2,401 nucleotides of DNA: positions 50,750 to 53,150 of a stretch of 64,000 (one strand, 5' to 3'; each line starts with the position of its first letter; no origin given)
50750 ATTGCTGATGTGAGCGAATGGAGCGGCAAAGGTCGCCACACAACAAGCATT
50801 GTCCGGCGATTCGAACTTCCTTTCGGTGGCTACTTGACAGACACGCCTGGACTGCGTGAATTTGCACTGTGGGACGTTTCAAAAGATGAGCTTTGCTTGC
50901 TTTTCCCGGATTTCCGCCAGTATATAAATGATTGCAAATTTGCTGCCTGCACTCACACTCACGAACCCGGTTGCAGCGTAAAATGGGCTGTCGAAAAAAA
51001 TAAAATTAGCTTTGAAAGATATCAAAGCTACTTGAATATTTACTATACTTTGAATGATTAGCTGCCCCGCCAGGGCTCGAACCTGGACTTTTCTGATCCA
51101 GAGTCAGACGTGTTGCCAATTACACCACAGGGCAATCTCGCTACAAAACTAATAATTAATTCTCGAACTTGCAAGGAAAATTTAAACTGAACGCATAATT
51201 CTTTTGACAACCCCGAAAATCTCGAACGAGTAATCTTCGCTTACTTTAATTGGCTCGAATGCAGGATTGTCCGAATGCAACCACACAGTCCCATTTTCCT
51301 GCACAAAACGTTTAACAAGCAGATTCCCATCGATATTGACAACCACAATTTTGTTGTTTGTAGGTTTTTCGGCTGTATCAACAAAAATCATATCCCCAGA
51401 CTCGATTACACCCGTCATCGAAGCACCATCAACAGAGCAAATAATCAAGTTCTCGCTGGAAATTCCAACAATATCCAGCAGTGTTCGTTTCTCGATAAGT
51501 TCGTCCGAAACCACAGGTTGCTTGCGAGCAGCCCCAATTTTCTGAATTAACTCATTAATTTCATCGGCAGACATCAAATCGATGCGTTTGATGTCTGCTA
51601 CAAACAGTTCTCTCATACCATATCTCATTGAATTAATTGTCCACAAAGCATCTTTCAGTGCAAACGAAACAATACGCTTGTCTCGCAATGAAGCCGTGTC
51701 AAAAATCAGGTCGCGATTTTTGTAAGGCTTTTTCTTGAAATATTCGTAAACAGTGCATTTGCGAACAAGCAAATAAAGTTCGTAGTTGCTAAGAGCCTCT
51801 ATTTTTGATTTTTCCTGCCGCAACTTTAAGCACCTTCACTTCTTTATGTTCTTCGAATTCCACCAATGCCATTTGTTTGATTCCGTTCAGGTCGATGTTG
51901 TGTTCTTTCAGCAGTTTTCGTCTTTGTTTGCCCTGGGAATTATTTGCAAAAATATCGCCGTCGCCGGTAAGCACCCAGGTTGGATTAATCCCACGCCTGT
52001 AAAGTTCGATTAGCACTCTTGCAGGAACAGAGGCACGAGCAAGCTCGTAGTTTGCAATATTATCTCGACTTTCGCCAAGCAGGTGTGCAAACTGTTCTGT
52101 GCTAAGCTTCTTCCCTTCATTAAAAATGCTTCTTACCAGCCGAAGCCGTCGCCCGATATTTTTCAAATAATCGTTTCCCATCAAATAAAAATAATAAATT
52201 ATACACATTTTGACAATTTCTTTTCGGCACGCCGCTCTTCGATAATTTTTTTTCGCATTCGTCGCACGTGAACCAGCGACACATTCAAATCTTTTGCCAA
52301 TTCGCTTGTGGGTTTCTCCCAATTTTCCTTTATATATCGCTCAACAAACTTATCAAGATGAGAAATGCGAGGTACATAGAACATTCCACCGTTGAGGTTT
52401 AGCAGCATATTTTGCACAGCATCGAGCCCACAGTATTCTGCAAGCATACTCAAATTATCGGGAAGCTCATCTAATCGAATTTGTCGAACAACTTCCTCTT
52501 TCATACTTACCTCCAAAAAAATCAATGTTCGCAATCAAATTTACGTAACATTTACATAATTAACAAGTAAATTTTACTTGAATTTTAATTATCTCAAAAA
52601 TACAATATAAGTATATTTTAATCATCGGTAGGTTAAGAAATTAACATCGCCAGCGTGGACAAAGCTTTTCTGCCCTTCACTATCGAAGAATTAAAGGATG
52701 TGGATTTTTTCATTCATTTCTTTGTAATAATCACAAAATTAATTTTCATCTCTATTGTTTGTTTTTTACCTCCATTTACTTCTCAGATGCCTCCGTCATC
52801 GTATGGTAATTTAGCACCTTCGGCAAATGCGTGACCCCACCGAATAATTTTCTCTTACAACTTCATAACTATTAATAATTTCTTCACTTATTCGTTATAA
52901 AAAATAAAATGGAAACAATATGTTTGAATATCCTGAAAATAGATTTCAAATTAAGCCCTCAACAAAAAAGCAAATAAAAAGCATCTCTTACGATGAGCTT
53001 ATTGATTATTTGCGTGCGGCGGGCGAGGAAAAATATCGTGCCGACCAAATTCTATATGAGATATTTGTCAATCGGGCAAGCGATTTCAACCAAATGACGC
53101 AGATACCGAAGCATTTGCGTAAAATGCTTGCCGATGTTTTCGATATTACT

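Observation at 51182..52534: HTH(XRE) / S24-peptidase / Mor-like regulator trio between tRNA-Gln and rlmN; possible split CI/LexA-like repressor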

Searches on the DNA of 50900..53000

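Call 78: search_rna_families(source=window, start=50900, end=53000, threshold=evalue, max_evalue=1)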
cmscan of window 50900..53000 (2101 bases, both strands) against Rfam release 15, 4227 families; matches with E-value up to 1: 2.
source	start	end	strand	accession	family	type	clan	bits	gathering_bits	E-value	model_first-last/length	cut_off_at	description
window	51062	51134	-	RF00005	tRNA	Gene; tRNA;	CL00001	62.3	29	1.4e-12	1-71/71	no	tRNA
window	51063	51134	-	RF01684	mascRNA-menRNA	Gene;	-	20.6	42.5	0.47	1-56/56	no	MALAT1-associated small cytoplasmic RNA/MEN beta RNA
